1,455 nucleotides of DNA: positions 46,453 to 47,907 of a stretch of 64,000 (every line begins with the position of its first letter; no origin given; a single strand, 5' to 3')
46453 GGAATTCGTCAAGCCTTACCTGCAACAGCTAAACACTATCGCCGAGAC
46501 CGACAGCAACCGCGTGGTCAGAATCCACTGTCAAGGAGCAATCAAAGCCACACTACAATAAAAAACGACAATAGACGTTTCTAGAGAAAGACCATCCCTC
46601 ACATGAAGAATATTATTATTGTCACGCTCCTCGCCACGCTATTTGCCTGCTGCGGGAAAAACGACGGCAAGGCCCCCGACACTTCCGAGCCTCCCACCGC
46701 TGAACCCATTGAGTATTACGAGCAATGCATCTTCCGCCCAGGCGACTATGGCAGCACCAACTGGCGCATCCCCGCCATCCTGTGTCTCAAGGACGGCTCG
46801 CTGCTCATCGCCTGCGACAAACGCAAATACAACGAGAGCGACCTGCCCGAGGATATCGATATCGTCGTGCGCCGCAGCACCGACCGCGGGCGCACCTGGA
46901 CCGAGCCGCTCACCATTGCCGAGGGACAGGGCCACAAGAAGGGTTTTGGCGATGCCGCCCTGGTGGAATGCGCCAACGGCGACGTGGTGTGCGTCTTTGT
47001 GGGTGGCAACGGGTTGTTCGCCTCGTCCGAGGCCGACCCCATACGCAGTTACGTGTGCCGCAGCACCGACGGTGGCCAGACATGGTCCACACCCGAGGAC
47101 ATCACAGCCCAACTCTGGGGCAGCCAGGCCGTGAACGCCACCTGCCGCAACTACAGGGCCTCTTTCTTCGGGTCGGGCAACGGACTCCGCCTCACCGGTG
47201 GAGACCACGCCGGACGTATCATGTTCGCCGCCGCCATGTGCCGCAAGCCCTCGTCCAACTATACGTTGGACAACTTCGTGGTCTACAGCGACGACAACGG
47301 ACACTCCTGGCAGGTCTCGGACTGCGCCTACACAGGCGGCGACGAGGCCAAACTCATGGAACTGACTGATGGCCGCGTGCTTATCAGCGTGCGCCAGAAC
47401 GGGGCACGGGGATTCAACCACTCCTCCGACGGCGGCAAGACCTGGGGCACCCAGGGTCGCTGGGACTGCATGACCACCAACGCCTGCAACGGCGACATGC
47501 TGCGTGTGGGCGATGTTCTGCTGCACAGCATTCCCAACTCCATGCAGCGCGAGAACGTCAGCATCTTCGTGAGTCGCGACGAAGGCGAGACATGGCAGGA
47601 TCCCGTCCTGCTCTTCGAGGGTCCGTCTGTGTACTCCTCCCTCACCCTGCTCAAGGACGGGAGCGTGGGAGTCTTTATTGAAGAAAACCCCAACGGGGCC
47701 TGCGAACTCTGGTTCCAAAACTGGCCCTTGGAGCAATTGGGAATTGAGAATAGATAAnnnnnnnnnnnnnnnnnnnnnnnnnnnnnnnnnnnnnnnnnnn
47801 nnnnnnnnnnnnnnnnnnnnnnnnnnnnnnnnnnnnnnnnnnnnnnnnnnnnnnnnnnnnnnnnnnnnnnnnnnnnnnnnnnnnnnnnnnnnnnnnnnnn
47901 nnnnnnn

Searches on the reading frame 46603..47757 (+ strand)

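Call 55: search_protein_families(library=ncbifam, proteins=[window:46603-47757:+], max_evalue=0.00001)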
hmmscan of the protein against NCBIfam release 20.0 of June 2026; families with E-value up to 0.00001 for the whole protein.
window:46603-47757:+ (384 aa): 2 families
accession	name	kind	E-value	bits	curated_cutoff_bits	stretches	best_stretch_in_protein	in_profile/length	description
NF052328.1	NeuramTDE0471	equivalog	1e-32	113.6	900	1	50-366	136-479/538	neuraminidase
NF045728.1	glycosyl_F510_1955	equivalog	4.2e-06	26.2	175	0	226-283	74-129/246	F510_1955 family glycosylhydrolase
